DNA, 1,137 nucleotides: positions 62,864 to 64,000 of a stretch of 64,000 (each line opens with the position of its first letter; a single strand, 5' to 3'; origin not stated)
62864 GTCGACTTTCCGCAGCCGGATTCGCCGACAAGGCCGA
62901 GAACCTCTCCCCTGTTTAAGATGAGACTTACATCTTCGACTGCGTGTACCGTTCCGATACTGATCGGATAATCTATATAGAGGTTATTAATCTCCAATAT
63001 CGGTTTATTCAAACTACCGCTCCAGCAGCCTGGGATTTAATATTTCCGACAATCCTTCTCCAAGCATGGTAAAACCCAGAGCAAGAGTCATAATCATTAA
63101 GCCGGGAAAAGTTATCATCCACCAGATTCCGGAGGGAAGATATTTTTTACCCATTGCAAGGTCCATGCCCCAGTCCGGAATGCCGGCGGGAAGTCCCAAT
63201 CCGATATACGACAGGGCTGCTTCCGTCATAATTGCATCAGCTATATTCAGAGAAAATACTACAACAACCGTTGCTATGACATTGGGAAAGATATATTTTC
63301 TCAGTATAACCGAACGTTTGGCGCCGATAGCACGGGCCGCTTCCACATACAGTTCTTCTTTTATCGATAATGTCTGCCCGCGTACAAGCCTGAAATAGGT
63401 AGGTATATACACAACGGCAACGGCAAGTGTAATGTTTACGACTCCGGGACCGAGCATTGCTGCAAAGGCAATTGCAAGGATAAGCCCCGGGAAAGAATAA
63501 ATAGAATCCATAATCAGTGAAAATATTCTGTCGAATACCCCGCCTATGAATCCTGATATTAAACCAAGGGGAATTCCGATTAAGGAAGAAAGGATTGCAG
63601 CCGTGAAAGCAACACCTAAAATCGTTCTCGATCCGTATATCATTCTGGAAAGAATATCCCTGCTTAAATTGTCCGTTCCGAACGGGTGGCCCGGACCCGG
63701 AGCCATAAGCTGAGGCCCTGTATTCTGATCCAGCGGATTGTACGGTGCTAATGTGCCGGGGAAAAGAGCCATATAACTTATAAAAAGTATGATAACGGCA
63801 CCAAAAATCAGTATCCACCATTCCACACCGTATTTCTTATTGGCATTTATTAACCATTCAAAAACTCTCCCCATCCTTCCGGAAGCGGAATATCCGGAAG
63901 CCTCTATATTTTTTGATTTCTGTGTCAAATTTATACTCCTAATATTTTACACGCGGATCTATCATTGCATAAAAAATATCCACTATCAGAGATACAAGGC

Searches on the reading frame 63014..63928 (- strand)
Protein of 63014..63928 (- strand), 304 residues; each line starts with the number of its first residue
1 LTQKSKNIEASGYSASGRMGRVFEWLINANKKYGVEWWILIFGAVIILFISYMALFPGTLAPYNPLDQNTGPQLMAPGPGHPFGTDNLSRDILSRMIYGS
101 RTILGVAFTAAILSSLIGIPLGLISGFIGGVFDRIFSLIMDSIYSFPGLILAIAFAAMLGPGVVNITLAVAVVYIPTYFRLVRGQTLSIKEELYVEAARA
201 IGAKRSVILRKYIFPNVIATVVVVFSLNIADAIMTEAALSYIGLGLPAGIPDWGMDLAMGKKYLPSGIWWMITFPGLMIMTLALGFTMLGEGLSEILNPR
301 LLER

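Call 37: find_encoding_contigs(protein=window:63014-63928:-, flank=10000, max_places=1)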
Protein window:63014-63928:- (304 aa): no gene with exactly this product is on record in the collection.
